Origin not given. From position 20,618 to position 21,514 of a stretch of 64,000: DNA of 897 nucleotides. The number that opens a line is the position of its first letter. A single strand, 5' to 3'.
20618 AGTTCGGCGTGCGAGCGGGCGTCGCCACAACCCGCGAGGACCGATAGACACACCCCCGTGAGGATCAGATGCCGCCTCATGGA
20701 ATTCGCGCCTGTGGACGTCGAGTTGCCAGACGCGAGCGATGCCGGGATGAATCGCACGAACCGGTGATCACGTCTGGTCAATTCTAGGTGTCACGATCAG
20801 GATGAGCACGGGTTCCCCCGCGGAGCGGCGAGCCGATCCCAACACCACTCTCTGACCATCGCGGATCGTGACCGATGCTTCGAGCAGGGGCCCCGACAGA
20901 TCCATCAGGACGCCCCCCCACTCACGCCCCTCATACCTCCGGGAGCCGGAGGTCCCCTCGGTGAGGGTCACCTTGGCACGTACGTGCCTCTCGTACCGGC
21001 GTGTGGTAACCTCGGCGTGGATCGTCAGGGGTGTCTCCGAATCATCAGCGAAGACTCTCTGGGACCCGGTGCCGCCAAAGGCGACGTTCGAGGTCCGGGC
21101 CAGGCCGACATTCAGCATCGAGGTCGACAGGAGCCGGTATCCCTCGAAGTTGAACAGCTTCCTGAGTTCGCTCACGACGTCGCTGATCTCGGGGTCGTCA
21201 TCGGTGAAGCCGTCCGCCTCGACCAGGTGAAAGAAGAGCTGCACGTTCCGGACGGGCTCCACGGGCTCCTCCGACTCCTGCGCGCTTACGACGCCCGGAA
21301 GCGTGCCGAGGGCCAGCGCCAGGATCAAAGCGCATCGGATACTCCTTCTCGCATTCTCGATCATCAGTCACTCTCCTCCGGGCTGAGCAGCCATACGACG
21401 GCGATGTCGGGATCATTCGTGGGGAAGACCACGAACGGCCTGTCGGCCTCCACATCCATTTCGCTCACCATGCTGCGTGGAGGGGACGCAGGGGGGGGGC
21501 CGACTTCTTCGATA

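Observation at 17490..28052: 10.5-kb co-directional envelope cluster bracketed by two paralogous NHL 6-bladed beta-propeller genes, with a third, frameshifted copy elsewhere in the window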

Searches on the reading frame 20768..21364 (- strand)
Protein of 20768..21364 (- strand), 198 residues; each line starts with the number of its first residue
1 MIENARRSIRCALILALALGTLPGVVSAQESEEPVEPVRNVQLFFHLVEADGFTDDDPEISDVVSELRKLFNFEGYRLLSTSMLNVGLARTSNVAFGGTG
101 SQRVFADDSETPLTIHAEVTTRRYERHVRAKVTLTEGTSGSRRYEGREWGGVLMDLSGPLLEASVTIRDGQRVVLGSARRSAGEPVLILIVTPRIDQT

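Call 4: search_protein_families(library=pfam, proteins=[window:20768-21364:-], max_evalue=0.01)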
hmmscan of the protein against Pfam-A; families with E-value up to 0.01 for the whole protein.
window:20768-21364:- (198 aa): 0 families

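Call 5: search_protein_families(library=ncbifam, proteins=[window:20768-21364:-], max_evalue=0.01)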
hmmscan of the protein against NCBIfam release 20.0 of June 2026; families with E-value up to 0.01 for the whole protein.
window:20768-21364:- (198 aa): 0 families

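Call 20: find_homologous_proteins(query=window:20768-21364:-)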
Query window:20768-21364:- (198 aa): 284 proteins with E <= 0.001 among 897 candidates; the best 120 are listed.
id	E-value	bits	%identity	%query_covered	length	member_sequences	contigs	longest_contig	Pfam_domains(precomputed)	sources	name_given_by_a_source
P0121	1.7e-109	382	93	100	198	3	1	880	-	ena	-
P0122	8.1e-108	376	92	100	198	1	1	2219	-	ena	-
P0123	2.9e-94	332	82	100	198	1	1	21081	-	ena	-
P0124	1.9e-93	329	82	100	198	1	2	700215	-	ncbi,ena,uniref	ncbi:hypothetical protein [Candidatus Palauibacter sp.]|uniref:hypothetical protein n=1 Tax=Candidat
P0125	2.4e-92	326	82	100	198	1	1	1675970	-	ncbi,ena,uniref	ncbi:hypothetical protein [Candidatus Palauibacter sp.]|uniref:hypothetical protein n=1 Tax=Candidat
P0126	6.0e-88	311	82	100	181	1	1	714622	-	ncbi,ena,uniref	ncbi:hypothetical protein [Candidatus Palauibacter sp.]|uniref:hypothetical protein n=1 Tax=Candidat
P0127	1.2e-87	310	80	97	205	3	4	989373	-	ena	-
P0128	1.2e-85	304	76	99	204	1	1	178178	-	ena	-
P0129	1.2e-84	301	76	97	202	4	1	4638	-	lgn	-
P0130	1.4e-84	300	77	97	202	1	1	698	-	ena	-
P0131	8.5e-84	298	75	96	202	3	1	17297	-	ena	-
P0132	4.7e-82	292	74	97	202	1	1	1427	-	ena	-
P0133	1.1e-81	291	75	99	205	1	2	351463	-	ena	-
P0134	2.9e-80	286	73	100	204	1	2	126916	-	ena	-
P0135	5.1e-80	285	76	97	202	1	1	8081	-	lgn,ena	-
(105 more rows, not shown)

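Call 33: predict_structure(alignment_id=A2)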
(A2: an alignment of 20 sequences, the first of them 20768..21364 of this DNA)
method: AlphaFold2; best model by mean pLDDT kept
length: 198 residues; sequences in the alignment: 20
mean_pLDDT: 70.9   pTM: 0.64
mean pLDDT of the five models: 70.9, 70.6, 70.5, 68.4, 66.3
residues with pLDDT >= 90: 46; 70-90: 72; 50-70: 30; < 50: 50
segments of 3 or more residues with pLDDT < 50: 1-32, 139-156
pLDDT, mean of each block of 10 residues (from residue 1): 37 37 39 69 90 67 74 79 92 90 76 89 87 73 41 52 89 80 77 84
secondary structure, 60 per line:
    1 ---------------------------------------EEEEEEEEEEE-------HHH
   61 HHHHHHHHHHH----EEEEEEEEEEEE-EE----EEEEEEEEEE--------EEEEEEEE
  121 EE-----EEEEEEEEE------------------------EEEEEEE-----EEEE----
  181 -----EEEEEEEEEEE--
elements in order: E40-50 H58-71 E76-87 E95-104 E113-122 E128-136 E161-167 E173-176 E186-196

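Call 36: fold_search(model_id=the predicted structure, library=pdb)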
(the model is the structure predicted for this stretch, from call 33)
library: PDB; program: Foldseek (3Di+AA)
matches with E <= 10: 787; with E <= 0.001: 0
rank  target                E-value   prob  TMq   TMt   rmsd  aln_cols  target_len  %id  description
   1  7ah9_5N               1.6e-03  0.95  0.27  0.12  21.4       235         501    8  Substrate-engaged type 3 secretion system needle complex from Salmonella enterica typhimurium - SpaR state 1 (released 2021-03-17)
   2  7ah9_5P               2.5e-03  0.91  0.28  0.14  20.0       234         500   10  Substrate-engaged type 3 secretion system needle complex from Salmonella enterica typhimurium - SpaR state 1 (released 2021-03-17)
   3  7ah9_5J               2.9e-03  0.94  0.30  0.14  19.4       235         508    9  Substrate-engaged type 3 secretion system needle complex from Salmonella enterica typhimurium - SpaR state 1 (released 2021-03-17)
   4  7ah9_5B               4.5e-03  0.75  0.23  0.11  20.8       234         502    9  Substrate-engaged type 3 secretion system needle complex from Salmonella enterica typhimurium - SpaR state 1 (released 2021-03-17)
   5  9kgz                  5.6e-03  0.99  0.32  0.45  10.4       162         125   11  Crystal structure of a de novo designed monomeric mainly-beta protein B10 (monoclinic) (released 2025-07-02)
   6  7ah9_5K               1.3e-02  0.72  0.28  0.14  19.4       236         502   10  Substrate-engaged type 3 secretion system needle complex from Salmonella enterica typhimurium - SpaR state 1 (released 2021-03-17)
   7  4zk9_A                2.2e-02  0.85  0.20  0.19  16.8       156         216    8  The chemokine binding protein of orf virus complexed with CCL2 (released 2015-07-08)
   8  9a2m_MODEL_1_A        2.7e-02  0.60  0.26  0.18  10.3       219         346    6  Model of E. coli OmpA by in-cell photo-crosslinking MS and deep learning (released 2023-02-24)
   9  4p5i_A                4.4e-02  0.69  0.20  0.16  16.9       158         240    8  Crystal structure of the chemokine binding protein from orf virus (released 2015-07-15)
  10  4zkb_A                7.2e-02  0.66  0.20  0.18  16.6       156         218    8  The chemokine binding protein of orf virus complexed with CCL3 (released 2015-07-08)
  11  8xuz_B                8.4e-02  0.06  0.12  0.04  17.8       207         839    8  Structure of SARS-CoV-2 BA.2.86 spike glycoprotein in complex with ACE2 (2-up and 1-down state) (released 2024-10-09)
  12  4zkc_A                9.4e-02  0.63  0.21  0.19  17.1       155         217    8  The chemokine binding protein of orf virus complexed with CCL7 (released 2015-07-08)
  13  7lbm_k                9.9e-02  0.18  0.18  0.20  13.1       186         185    9  Structure of the human Mediator-bound transcription pre-initiation complex (released 2021-03-24)
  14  5mwf_B                1.0e-01  0.25  0.22  0.17  14.4       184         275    8  Human Jagged2 C2-EGF2 (released 2017-06-14)
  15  8dlx_B                1.2e-01  0.07  0.12  0.04  17.2       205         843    6  Cryo-EM structure of SARS-CoV-2 Epsilon (B.1.429) spike protein in complex with VH ab6 (released 2022-08-31)
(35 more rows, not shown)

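Call 38: search_solved_structures(query=A2, max_evalue=10, show_alignments=3)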
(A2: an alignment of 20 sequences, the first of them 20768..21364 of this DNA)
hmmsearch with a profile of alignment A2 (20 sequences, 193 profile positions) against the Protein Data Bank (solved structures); distinct sequences matched with E-value up to 10: 2.
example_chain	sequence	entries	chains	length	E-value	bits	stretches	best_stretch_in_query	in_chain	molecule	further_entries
8ilc_A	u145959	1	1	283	0.45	13.2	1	24-68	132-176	Papain-like protease nsp3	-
8f2e_A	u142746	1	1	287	0.47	13.1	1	24-68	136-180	Papain-like protease nsp3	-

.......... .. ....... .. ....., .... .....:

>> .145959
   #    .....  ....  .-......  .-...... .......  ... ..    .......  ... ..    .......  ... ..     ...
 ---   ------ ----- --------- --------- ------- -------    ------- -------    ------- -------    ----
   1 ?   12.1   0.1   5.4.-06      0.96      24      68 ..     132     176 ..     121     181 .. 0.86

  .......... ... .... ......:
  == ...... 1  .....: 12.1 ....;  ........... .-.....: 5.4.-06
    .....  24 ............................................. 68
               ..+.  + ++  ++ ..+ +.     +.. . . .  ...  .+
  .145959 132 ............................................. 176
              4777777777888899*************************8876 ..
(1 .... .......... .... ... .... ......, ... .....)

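Call 39: search_protein_families(library=pfam, proteins=[window:20768-21364:-], max_evalue=10)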
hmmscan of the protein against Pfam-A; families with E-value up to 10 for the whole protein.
window:20768-21364:- (198 aa): 0 families

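Call 50: search_protein_representatives(alignment_id=A2)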
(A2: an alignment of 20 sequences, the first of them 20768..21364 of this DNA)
Query: 20 sequences, 193 profile positions. Proteins with E-value up to 0.001 (for the whole library): 332; up to 1e-10: 128; up to 1e-30: 15. The best 150 are listed.
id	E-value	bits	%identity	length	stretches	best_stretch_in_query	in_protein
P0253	2.1e-83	294.9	-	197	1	1-192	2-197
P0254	8.0e-66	237.5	-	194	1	1-192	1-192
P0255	2.0e-61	223.2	-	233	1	1-192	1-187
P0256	1.4e-59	217.1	-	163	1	38-192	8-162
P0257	8.6e-59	214.6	-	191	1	1-188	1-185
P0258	6.0e-52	192.2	-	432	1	1-124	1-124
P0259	2.9e-51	190.0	-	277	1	3-192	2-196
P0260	3.0e-48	180.2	-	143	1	1-111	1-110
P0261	4.9e-40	153.4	-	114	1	20-108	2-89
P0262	6.1e-39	149.8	-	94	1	1-90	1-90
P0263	2.6e-37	144.5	-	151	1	42-163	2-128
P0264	2.4e-32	128.3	-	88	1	17-90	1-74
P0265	5.0e-32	127.3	-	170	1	18-190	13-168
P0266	6.5e-32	126.9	-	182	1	13-192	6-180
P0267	6.8e-31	123.6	-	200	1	21-192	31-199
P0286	9.0e-25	103.6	-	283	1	23-192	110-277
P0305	4.4e-19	85.0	-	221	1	39-190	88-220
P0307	8.0e-19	84.2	-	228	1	38-190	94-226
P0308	2.1e-18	82.8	-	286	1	39-191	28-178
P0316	6.9e-17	77.9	-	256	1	40-190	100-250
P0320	2.7e-16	75.9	-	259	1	34-184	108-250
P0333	2.5e-15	72.8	-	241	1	37-190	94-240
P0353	1.1e-13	67.5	-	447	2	41-86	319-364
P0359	3.9e-13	65.6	-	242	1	41-189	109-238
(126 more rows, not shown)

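Call 52: search_protein_families(library=pfam, proteins=[P0305, P0307, P0316, P0333, P0353, P0286, P0320, P0359, P0266, P0308], max_evalue=1)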
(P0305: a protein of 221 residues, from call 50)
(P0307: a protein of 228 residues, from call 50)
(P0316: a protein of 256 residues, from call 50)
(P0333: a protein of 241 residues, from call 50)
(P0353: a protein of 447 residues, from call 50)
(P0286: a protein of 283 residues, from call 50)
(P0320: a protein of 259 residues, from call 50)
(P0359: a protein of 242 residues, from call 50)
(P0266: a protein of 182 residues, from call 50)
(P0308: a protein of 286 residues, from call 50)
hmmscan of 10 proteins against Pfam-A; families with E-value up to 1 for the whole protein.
P0305 (221 aa): 2 families
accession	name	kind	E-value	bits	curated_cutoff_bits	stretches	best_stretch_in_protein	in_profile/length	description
PF03958.22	Secretin_N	-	7.6e-08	32.9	28.2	1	28-88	2-68/69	Bacterial type II/III secretion system short domain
PF13393.11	tRNA-synt_His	-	0.027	14.1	25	0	37-102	196-260/308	Histidyl-tRNA synthetase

P0307 (228 aa): 1 family
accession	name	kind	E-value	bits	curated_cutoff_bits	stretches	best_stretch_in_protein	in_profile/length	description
PF03958.22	Secretin_N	-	0.00076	20.1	28.2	1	32-94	1-67/69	Bacterial type II/III secretion system short domain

P0316 (256 aa): 1 family
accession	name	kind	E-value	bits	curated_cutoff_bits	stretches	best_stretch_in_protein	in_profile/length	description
PF03958.22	Secretin_N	-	3.8e-07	30.7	28.2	1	36-99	1-68/69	Bacterial type II/III secretion system short domain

P0333 (241 aa): 0 families

P0353 (447 aa): 2 families
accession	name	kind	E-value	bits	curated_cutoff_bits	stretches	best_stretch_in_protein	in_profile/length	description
PF04542.20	Sigma70_r2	-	5.3e-07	29.8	24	1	27-91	1-67/71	Sigma-70 region 2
PF22029.2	PhyR_sigma2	-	0.00034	21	27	1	32-70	5-43/55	Sigma2 domain of PhyR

P0286 (283 aa): 2 families
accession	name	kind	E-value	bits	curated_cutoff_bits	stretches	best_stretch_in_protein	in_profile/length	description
PF01058.29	Oxidored_q6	-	0.02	15.1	27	1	11-36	65-90/128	NADH ubiquinone oxidoreductase, 20 Kd subunit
PF09308.16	LuxQ-periplasm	-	0.2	11.6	25.7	1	97-133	13-49/239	LuxQ, periplasmic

P0320 (259 aa): 0 families

P0359 (242 aa): 1 family
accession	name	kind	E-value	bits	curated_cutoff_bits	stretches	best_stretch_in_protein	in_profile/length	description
PF03958.22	Secretin_N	-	0.028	15.1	28.2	1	44-106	1-67/69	Bacterial type II/III secretion system short domain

P0266 (182 aa): 0 families

P0308 (286 aa): 0 families

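Call 53: find_encoding_contigs(protein=P0305, flank=6000, max_places=4)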
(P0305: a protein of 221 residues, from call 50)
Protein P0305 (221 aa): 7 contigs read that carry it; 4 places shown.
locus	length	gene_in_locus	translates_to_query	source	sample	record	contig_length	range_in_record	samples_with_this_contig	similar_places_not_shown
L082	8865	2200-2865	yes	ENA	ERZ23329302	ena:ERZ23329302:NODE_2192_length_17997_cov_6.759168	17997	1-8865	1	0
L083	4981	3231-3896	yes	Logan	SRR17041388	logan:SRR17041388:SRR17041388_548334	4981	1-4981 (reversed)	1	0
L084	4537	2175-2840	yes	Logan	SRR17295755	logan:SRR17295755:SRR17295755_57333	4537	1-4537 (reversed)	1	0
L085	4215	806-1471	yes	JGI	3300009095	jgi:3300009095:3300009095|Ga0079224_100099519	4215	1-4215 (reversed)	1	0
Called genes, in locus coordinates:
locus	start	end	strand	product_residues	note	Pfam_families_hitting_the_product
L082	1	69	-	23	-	?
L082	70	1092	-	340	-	PF01208:URO-D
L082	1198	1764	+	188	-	PF04542:Sigma70_r2, PF04545:Sigma70_r4 (weak), PF08281:Sigma70_r4_2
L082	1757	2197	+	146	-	-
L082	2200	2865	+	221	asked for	PF03958:Secretin_N (weak)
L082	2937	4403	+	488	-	PF02113:Peptidase_S13, PF13354:Beta-lactamase2 (weak)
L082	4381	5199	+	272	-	PF03466:LysR_substrate, PF12849:PBP_like_2, PF13531:SBP_bac_11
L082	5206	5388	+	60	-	-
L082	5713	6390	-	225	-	PF00081:Sod_Fe_N, PF02777:Sod_Fe_C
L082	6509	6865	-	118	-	-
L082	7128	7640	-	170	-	PF03168:LEA_2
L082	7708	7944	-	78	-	PF01176:eIF-1a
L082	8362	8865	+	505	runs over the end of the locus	PF01266:DAO, PF01494:FAD_binding_3 (weak), PF03486:HI0933_like (faint), PF12831:FAD_oxidored (weak), PF13450:NAD_binding_8 (weak), PF00355:Rieske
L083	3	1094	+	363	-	?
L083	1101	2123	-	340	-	PF01208:URO-D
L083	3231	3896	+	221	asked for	PF03958:Secretin_N (weak)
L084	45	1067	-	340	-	PF01208:URO-D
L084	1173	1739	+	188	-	PF04542:Sigma70_r2, PF04545:Sigma70_r4 (weak), PF08281:Sigma70_r4_2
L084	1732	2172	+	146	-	-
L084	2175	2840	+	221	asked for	PF03958:Secretin_N (weak)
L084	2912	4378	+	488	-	PF02113:Peptidase_S13, PF13354:Beta-lactamase2 (weak)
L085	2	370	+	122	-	?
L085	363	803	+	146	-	-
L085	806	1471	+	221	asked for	PF03958:Secretin_N (weak)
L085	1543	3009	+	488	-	PF02113:Peptidase_S13, PF13354:Beta-lactamase2 (weak)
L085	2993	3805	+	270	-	PF03466:LysR_substrate, PF12849:PBP_like_2, PF13531:SBP_bac_11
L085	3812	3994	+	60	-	-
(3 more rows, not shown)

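Call 54: find_encoding_contigs(protein=P0316, flank=6000, max_places=4)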
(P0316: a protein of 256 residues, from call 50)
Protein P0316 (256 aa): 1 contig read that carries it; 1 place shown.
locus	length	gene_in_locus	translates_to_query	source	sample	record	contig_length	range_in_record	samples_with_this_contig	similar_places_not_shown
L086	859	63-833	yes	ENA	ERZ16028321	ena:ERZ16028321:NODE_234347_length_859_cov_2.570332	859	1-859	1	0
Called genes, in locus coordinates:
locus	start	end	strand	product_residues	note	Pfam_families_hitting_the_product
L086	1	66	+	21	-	?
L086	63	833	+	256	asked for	PF03958:Secretin_N (weak)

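Call 55: find_encoding_contigs(protein=P0266, flank=6000, max_places=3)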
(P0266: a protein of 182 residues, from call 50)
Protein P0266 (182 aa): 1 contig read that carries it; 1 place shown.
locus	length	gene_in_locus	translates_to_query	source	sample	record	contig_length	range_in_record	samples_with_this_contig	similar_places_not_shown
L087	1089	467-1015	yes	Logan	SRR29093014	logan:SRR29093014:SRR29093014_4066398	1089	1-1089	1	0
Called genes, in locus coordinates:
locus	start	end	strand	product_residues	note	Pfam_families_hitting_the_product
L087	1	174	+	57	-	?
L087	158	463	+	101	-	-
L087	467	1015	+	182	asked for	-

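Call 56: find_encoding_contigs(protein=P0307, flank=6000, max_places=3)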
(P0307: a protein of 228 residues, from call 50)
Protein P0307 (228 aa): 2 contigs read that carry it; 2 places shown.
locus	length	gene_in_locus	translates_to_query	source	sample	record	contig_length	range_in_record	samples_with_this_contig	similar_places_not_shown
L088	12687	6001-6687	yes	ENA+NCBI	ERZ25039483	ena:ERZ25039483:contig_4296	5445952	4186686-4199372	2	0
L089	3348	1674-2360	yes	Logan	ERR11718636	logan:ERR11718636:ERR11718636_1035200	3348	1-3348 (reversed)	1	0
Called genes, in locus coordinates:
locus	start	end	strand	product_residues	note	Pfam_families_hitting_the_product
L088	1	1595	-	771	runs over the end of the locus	PF02359:CDC48_N, PF02933:CDC48_2, PF05496:RuvB_N, PF13191:AAA_16, PF00004:AAA, PF17862:AAA_lid_3, PF00004:AAA, PF17862:AAA_lid_3, +20 more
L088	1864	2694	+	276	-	PF01569:PAP2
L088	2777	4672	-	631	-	PF01433:Peptidase_M1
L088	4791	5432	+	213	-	PF04542:Sigma70_r2, PF08281:Sigma70_r4_2, PF04545:Sigma70_r4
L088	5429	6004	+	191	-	-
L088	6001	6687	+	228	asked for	-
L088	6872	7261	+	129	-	PF07715:Plug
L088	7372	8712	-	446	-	PF07394:DUF1501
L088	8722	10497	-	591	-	PF08811:DUF1800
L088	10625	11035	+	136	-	-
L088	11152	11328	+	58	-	-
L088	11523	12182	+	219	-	PF13398:Peptidase_M50B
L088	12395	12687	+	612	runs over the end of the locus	PF01979:Amidohydro_1 (faint), PF07969:Amidohydro_3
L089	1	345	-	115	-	?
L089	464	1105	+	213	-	PF04542:Sigma70_r2, PF08281:Sigma70_r4_2, PF04545:Sigma70_r4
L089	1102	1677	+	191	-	-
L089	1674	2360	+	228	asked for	-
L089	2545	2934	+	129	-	PF07715:Plug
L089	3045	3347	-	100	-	?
